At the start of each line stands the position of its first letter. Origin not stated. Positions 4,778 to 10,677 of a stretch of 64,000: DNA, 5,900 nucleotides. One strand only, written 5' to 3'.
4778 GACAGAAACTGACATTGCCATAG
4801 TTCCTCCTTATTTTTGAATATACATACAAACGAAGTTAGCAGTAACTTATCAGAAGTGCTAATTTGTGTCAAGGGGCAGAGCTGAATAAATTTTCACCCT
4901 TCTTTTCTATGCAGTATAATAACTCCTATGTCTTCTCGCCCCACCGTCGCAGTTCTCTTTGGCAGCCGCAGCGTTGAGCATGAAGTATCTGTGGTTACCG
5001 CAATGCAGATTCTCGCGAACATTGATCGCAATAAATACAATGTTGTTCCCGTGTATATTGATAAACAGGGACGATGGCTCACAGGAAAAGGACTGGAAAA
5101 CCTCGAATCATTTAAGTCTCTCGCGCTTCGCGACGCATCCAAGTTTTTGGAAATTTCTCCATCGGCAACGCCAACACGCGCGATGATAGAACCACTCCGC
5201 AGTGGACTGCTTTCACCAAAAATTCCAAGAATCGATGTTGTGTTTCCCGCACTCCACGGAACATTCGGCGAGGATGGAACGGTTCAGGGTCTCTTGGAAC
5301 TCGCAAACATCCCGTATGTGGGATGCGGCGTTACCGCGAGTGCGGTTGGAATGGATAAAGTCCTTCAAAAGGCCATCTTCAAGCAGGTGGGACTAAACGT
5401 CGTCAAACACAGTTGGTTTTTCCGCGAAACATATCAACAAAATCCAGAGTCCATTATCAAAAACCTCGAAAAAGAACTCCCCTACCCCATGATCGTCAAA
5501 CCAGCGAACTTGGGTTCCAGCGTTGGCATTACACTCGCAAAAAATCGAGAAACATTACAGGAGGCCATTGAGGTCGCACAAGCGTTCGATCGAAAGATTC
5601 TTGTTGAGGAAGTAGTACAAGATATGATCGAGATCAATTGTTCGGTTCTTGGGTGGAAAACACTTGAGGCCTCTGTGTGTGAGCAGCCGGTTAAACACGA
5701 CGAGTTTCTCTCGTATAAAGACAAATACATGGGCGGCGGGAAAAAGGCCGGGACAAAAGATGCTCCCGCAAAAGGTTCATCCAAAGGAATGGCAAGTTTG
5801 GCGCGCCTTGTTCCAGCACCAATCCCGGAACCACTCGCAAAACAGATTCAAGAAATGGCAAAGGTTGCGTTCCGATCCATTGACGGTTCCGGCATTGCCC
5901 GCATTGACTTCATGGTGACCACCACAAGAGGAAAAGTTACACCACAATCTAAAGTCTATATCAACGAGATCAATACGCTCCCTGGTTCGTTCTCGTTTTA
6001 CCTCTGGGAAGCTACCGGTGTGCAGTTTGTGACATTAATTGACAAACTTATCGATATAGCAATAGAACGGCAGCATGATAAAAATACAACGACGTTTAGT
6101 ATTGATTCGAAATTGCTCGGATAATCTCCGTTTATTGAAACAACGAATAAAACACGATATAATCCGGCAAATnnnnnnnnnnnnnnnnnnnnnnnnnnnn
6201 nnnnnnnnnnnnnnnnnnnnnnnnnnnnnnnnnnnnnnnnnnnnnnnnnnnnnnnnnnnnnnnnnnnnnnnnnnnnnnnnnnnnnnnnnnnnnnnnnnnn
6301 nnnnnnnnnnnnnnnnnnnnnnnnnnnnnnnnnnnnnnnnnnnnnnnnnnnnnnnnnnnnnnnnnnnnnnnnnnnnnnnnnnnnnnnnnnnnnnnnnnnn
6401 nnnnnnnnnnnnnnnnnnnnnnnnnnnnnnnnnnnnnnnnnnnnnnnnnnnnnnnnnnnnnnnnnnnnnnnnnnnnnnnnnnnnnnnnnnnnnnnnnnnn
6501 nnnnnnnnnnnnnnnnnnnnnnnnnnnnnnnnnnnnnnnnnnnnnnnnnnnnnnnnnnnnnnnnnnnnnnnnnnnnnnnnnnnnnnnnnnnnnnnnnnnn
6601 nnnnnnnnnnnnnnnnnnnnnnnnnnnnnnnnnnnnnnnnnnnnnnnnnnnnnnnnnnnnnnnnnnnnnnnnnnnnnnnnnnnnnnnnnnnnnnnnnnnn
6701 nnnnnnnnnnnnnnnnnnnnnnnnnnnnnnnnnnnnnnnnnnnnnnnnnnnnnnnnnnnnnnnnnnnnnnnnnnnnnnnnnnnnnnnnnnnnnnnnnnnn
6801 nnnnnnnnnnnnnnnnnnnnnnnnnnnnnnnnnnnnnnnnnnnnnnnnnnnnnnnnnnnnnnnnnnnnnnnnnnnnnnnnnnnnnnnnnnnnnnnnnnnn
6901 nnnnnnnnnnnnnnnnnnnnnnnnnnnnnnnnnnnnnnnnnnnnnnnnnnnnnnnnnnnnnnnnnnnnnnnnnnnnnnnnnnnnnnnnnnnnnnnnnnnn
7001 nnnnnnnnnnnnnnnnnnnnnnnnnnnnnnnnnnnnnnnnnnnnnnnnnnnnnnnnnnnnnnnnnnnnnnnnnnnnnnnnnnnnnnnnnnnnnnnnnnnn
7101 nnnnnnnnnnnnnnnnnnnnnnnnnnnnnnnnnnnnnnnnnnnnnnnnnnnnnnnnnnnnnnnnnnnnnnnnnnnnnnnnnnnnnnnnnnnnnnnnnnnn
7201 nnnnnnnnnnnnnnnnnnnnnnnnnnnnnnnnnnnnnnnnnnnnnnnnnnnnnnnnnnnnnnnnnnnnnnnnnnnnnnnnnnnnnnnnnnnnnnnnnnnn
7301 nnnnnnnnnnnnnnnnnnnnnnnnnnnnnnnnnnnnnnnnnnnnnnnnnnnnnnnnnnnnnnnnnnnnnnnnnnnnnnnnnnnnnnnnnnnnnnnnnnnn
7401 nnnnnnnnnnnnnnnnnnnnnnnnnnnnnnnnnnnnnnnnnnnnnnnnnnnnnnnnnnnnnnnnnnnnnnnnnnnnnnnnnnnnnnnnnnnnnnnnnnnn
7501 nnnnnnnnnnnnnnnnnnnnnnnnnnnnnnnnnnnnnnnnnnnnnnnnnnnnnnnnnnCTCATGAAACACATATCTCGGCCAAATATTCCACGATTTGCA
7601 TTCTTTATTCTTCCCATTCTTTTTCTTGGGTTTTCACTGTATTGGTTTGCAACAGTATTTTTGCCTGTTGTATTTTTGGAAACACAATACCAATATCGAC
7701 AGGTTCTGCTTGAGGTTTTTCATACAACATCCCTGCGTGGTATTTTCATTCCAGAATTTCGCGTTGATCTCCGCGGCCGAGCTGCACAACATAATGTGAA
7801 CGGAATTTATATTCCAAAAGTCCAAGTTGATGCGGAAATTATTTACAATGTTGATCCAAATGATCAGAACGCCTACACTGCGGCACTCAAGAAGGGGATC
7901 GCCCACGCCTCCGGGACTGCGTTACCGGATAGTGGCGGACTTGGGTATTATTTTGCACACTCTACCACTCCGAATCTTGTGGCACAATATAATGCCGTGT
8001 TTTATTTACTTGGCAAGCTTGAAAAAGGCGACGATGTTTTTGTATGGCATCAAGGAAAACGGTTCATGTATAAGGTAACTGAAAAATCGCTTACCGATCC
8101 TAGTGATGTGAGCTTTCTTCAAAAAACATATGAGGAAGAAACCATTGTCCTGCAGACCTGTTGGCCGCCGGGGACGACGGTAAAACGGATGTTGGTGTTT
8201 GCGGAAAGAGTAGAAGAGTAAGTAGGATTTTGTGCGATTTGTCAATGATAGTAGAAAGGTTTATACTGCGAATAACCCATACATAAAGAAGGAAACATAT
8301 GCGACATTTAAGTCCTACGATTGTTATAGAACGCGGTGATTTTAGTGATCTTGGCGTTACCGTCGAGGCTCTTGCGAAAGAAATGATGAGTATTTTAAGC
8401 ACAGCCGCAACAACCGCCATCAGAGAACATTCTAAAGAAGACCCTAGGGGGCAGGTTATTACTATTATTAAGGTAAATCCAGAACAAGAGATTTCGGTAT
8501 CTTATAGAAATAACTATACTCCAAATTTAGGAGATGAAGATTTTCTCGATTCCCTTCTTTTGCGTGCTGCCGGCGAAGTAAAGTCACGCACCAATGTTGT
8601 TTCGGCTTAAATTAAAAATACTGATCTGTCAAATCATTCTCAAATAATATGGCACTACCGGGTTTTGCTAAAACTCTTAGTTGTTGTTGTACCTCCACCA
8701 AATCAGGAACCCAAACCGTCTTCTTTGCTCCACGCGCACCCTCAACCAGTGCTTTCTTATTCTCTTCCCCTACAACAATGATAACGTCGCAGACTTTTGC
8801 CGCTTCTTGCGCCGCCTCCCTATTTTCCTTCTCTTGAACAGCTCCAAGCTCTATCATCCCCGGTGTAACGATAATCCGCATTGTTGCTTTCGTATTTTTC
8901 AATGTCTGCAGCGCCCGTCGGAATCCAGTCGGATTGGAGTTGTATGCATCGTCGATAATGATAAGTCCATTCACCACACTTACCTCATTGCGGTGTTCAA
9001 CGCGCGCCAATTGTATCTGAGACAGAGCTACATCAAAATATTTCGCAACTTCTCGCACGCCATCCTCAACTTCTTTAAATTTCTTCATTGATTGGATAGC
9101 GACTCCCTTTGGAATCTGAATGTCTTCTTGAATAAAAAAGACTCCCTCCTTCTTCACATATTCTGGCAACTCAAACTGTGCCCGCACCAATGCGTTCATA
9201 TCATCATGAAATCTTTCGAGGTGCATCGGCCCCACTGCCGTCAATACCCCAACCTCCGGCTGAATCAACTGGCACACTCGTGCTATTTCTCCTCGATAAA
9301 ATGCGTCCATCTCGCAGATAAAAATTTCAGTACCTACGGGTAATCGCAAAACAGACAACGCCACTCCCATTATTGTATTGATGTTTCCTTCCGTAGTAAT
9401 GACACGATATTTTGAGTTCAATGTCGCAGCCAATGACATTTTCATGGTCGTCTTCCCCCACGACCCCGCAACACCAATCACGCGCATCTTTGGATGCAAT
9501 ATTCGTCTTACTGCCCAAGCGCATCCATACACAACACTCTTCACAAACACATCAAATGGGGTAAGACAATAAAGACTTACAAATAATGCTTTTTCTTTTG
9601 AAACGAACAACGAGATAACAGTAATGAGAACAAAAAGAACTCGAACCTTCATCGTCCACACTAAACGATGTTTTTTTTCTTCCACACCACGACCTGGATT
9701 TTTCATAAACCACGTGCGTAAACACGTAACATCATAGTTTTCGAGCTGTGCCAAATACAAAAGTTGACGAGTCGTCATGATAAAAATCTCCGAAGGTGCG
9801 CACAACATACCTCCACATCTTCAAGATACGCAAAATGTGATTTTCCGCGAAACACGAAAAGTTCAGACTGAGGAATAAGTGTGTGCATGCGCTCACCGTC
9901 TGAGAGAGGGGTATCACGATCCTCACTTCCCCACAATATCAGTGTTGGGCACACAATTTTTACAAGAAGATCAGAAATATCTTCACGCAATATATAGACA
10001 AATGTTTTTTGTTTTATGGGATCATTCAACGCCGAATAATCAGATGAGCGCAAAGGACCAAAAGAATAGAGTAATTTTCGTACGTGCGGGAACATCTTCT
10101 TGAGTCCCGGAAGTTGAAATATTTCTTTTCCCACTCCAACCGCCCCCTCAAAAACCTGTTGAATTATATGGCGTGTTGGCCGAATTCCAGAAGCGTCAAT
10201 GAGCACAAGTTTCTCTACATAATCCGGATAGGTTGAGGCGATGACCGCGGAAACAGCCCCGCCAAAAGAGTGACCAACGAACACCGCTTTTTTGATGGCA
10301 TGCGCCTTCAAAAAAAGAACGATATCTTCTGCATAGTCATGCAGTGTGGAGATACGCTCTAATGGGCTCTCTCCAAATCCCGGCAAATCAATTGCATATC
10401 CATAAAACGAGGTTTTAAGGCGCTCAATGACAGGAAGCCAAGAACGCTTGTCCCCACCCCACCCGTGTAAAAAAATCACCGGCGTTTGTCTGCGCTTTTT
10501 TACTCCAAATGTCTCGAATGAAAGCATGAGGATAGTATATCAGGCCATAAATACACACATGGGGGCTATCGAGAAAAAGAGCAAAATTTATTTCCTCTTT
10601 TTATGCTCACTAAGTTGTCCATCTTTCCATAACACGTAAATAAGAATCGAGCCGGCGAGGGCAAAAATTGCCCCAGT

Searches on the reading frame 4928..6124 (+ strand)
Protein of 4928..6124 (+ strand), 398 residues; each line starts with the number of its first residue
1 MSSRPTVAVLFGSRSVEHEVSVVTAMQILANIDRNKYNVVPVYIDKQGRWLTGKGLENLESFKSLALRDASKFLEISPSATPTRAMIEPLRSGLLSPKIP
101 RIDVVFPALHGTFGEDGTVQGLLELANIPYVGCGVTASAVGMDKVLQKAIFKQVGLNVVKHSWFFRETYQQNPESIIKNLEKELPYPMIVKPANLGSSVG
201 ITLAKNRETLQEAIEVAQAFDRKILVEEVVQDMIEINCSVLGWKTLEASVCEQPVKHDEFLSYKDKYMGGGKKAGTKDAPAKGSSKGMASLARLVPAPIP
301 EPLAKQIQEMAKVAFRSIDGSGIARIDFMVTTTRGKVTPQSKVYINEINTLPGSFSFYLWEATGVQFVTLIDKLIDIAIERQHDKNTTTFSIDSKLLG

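Call 7: search_protein_families(library=pfam, proteins=[window:4928-6124:+], max_evalue=0.001)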
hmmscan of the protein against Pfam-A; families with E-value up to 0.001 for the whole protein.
window:4928-6124:+ (398 aa): 5 families
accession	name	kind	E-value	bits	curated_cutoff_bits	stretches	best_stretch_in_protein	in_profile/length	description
PF07478.18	Dala_Dala_lig_C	-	4.3e-49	167.2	24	1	150-376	1-204/204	D-ala D-ala ligase C-terminus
PF01820.27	Dala_Dala_lig_N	-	7e-37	127.1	34.6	1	7-133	2-121/121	D-ala D-ala ligase N-terminus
PF02222.28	ATP-grasp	-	7.1e-10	39.3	27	1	174-240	19-86/179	ATP-grasp domain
PF02786.22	CPSase_L_D2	-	8.4e-06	25.9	19.8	1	143-242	1-101/211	Carbamoyl-phosphate synthase L chain, ATP binding domain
PF13535.11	ATP-grasp_4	-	0.00083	19.4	27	0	185-218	2-35/160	ATP-grasp domain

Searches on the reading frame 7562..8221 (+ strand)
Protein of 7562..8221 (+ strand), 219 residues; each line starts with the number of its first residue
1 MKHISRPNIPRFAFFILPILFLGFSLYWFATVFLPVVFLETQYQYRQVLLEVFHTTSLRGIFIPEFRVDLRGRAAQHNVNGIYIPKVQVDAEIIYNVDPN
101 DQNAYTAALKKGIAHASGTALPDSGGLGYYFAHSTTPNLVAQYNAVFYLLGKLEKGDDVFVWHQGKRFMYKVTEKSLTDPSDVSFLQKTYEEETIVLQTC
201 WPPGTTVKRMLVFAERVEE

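Call 7: search_protein_families(library=pfam, proteins=[window:7562-8221:+], max_evalue=0.001)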
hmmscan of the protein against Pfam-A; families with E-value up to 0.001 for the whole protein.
window:7562-8221:+ (219 aa): 1 family
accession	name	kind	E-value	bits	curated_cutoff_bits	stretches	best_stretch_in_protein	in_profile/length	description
PF04203.18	Sortase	-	3e-21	75.9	26.6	1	82-217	1-125/125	Sortase domain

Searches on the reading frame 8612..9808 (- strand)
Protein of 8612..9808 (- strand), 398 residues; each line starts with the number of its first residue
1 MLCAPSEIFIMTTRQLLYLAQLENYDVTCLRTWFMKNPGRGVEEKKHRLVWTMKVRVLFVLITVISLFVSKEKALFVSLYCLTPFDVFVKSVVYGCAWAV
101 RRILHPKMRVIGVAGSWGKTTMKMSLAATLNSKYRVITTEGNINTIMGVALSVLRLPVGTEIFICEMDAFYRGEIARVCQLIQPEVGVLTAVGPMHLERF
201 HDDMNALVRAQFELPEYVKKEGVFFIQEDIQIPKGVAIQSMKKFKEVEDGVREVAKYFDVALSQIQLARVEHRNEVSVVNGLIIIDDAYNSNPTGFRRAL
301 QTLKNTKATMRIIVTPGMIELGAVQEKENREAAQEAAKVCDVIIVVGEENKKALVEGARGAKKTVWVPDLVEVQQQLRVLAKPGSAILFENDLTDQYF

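Call 7: search_protein_families(library=pfam, proteins=[window:8612-9808:-], max_evalue=0.001)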
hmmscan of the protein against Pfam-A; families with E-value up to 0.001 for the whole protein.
window:8612-9808:- (398 aa): 2 families
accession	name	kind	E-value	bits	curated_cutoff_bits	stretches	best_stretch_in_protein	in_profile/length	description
PF08245.18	Mur_ligase_M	-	3.6e-23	83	24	1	113-255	1-151/200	Mur ligase middle domain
PF02875.26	Mur_ligase_C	-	7.3e-14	53.1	28.4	1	272-389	5-123/127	Mur ligase, glutamate ligase domain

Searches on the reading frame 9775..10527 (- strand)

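Call 7: search_protein_families(library=pfam, proteins=[window:9775-10527:-], max_evalue=0.001)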
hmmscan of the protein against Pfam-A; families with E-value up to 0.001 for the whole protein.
window:9775-10527:- (250 aa): 6 families
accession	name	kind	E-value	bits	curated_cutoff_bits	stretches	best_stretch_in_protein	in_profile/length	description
PF00561.26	Abhydrolase_1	-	5.4e-28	98.7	25.8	1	16-237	2-244/245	alpha/beta hydrolase fold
PF12697.13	Abhydrolase_6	-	3.4e-21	77.4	26.3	1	17-237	1-210/217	Alpha/beta hydrolase family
PF12146.15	Hydrolase_4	-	6.4e-14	52.3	27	1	16-110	6-107/239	Serine aminopeptidase, S33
PF06028.17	DUF915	-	6.6e-05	22.8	22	0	10-38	7-35/255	Alpha/beta hydrolase of unknown function (DUF915)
PF07819.20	PGAP1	-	0.00033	20.9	24.3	0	62-111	72-126/233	PGAP1-like alpha/beta domain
PF03096.20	Ndr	-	0.00051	19.3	23.3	0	13-114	22-134/283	Ndr family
